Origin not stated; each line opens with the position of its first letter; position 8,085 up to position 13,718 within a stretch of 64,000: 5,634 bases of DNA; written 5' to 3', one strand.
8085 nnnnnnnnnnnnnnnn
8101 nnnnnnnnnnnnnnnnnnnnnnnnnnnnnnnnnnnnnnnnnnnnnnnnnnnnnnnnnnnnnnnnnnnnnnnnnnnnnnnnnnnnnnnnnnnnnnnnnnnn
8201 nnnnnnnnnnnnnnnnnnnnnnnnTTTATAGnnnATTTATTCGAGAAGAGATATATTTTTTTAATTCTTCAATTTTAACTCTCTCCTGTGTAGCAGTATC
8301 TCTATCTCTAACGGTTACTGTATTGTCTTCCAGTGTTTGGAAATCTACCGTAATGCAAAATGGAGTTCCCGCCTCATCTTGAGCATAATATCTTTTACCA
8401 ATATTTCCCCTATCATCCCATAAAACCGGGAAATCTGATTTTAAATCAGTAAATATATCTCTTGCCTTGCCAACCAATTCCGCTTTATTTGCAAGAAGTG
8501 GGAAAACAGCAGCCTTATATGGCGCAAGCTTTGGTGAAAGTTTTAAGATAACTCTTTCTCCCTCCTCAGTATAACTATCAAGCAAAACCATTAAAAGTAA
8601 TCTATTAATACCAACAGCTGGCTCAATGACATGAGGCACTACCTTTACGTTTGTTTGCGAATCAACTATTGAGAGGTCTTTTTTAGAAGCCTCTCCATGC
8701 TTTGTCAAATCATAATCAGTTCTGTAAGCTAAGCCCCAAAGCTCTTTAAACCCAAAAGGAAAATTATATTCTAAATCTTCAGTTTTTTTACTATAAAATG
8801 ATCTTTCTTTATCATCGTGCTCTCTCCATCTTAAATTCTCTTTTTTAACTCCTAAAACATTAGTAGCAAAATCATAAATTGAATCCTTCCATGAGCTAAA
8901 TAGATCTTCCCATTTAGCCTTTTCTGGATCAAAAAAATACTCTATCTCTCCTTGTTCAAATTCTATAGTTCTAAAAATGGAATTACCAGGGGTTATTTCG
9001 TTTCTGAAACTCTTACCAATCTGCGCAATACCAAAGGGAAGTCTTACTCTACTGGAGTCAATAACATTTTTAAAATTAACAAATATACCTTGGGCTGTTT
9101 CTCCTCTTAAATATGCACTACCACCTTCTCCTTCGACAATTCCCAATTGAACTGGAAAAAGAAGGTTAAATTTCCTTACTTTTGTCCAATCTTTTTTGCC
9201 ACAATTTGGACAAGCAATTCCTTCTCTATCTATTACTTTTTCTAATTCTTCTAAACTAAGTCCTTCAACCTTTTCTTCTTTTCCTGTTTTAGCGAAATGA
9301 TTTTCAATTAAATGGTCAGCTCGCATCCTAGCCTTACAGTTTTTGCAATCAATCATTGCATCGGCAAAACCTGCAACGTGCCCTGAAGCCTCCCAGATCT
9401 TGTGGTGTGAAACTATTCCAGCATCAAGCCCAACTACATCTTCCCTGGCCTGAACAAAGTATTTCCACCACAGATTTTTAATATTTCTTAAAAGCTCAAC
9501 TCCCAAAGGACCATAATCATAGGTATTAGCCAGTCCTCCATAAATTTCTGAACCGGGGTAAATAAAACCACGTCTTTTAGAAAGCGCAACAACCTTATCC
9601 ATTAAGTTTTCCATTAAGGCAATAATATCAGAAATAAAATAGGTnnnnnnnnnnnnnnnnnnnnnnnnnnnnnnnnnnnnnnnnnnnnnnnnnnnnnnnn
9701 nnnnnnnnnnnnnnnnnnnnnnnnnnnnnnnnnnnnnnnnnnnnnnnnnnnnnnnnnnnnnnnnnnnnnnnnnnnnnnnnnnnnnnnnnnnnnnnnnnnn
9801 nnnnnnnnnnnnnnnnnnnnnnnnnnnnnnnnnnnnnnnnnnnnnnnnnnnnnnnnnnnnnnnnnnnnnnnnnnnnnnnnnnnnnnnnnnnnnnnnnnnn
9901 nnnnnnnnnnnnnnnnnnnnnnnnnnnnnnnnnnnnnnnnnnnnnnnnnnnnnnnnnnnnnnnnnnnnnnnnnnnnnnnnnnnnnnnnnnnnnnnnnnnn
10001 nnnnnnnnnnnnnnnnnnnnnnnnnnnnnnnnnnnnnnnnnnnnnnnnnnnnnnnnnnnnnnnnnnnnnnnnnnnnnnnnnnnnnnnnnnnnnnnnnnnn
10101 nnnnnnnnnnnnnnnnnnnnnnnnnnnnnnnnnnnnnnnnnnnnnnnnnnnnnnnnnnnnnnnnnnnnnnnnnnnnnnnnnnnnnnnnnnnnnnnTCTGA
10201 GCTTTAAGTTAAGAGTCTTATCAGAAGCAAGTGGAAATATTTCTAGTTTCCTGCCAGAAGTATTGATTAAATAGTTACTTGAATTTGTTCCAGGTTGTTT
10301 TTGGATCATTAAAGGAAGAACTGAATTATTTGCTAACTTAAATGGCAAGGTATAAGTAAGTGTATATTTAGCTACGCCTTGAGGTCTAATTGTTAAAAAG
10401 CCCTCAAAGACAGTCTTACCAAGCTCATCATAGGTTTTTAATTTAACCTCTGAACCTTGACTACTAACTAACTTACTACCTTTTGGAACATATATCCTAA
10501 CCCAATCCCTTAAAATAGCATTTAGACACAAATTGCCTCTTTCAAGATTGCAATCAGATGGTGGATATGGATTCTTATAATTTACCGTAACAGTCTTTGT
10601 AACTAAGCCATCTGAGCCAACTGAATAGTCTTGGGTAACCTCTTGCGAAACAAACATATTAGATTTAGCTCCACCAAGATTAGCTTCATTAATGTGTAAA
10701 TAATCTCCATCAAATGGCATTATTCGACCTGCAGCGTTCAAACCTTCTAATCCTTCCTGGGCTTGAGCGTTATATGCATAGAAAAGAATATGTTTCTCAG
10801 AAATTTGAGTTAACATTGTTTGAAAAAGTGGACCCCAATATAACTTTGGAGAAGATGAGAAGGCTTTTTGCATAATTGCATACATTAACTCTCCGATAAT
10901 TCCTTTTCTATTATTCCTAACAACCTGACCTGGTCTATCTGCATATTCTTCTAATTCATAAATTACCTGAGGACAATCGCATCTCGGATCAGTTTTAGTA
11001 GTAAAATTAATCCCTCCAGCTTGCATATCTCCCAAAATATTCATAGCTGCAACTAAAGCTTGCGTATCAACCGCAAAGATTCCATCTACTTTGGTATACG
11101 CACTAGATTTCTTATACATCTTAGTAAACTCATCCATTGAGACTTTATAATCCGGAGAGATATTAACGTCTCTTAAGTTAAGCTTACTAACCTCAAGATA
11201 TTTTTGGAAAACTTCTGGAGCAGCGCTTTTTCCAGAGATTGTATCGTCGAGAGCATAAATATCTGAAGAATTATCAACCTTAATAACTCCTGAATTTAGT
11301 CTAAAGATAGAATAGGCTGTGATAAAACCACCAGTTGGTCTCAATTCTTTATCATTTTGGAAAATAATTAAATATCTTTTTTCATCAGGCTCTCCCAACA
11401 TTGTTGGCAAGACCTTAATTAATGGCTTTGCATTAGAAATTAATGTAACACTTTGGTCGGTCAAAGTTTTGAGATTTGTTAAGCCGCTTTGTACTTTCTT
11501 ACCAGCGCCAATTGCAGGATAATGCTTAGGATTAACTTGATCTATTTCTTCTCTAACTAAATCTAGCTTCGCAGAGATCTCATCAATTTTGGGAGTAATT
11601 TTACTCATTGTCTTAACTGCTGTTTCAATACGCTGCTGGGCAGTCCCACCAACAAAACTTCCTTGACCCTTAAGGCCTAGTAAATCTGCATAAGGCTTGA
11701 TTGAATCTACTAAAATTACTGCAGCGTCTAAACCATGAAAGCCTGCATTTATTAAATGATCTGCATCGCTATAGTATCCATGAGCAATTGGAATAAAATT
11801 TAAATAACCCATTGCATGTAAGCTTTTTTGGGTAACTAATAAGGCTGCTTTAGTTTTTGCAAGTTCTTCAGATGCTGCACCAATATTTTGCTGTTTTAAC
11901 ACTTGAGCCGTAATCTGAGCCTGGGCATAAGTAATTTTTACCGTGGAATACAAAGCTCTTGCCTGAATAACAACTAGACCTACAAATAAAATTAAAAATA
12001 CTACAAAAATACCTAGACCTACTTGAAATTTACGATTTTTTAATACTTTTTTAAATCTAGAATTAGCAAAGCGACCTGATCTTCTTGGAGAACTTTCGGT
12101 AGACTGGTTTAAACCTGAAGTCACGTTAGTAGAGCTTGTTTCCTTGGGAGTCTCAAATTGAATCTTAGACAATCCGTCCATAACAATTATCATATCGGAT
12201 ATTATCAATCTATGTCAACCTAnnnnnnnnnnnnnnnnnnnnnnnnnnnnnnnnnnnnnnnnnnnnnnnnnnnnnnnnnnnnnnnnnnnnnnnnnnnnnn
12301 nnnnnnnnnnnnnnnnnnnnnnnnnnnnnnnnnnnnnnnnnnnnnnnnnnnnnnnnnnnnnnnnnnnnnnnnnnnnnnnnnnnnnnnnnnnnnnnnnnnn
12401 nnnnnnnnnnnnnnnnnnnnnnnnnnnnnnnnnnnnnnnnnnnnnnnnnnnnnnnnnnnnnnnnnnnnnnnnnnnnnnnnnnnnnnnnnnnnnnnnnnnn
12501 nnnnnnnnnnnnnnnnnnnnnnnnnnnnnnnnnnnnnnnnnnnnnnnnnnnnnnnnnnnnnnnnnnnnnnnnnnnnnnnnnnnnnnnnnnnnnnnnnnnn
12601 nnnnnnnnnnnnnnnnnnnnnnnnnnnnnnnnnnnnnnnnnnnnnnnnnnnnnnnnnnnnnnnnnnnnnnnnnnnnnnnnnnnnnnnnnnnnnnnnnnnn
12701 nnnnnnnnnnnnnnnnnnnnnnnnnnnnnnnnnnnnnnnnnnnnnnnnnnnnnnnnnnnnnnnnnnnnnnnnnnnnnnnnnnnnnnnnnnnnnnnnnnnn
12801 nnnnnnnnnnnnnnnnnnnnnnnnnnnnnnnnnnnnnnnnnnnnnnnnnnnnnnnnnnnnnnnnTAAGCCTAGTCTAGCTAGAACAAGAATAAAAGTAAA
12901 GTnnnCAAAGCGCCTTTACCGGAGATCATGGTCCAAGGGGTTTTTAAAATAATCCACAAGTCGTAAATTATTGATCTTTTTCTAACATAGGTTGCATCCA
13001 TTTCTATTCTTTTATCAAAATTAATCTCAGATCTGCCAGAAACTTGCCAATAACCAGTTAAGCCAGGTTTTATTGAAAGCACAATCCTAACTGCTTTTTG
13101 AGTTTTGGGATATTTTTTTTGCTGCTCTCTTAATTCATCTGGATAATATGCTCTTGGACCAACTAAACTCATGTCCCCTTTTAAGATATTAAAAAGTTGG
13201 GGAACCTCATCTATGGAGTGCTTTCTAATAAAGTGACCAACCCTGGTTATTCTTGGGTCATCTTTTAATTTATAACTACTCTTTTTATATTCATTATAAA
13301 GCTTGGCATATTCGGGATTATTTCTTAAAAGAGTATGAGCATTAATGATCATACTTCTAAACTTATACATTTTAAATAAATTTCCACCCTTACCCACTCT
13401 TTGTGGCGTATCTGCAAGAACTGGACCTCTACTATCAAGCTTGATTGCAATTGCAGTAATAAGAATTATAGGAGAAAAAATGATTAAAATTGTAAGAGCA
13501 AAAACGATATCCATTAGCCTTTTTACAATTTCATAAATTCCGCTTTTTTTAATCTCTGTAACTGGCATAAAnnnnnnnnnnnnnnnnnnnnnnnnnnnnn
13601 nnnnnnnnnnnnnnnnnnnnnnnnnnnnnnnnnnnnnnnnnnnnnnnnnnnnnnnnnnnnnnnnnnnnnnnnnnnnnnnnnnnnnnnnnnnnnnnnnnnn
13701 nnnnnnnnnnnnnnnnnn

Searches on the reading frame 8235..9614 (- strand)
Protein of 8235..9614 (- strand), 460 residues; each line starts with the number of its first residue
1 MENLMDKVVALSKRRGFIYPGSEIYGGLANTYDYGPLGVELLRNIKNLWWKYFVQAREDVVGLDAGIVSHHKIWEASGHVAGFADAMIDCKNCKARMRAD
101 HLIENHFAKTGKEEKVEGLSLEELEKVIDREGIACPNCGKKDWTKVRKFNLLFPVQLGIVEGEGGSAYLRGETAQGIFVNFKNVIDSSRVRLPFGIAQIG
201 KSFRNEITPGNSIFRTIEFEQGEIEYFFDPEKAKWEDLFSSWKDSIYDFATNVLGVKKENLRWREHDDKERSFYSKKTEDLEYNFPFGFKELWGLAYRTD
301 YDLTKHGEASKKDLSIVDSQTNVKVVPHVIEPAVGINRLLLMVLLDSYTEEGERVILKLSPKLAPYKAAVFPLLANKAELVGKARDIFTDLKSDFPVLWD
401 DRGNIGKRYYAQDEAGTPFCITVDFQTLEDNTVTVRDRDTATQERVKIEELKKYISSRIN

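Call 91: search_protein_families(library=pfam, proteins=[window:8235-9614:-], max_evalue=0.001)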
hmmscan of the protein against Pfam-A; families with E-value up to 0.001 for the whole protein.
window:8235-9614:- (460 aa): 2 families
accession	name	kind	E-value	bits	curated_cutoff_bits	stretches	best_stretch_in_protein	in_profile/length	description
PF03129.25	HGTP_anticodon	-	4.7e-20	72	21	1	367-457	1-93/94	Anticodon binding domain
PF00587.30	tRNA-synt_2b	-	3.5e-09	37.4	29.3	1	166-344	10-176/179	tRNA synthetase class II core domain (G, H, P, S and T)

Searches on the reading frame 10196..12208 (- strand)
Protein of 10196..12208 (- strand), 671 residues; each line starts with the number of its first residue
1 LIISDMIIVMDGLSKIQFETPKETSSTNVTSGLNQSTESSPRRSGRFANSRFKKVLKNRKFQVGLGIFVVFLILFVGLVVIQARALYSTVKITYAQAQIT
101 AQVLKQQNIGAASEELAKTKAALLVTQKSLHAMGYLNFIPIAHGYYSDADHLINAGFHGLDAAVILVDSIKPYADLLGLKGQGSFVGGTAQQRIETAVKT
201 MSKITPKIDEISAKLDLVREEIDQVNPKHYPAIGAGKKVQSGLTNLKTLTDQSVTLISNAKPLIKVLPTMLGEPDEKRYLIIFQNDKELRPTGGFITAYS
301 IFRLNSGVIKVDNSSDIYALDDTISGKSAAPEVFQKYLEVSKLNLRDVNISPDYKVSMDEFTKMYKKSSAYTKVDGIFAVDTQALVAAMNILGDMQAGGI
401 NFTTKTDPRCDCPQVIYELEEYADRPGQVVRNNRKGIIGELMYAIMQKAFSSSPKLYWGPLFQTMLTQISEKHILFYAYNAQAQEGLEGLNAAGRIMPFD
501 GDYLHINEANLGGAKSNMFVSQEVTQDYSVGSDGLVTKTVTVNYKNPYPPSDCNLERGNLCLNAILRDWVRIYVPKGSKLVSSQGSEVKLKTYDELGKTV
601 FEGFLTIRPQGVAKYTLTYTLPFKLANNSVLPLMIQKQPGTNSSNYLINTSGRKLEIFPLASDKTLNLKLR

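Call 15: search_protein_families(library=pfam, proteins=[window:10196-12208:-], max_evalue=0.01)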
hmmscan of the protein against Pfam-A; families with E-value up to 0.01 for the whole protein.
window:10196-12208:- (671 aa): 1 family
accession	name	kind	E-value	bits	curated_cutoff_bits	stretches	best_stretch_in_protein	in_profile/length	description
PF13196.11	DUF4012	-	3e-21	76.9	28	1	276-397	3-124/144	Protein of unknown function (DUF4012)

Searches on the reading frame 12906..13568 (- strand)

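Call 15: search_protein_families(library=pfam, proteins=[window:12906-13568:-], max_evalue=0.01)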
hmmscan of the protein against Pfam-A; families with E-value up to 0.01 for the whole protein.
window:12906-13568:- (221 aa): 1 family
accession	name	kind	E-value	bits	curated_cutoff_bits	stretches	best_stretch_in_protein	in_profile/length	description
PF02397.22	Bac_transf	-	1.2e-62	211.1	27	1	16-215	1-178/179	Bacterial sugar transferase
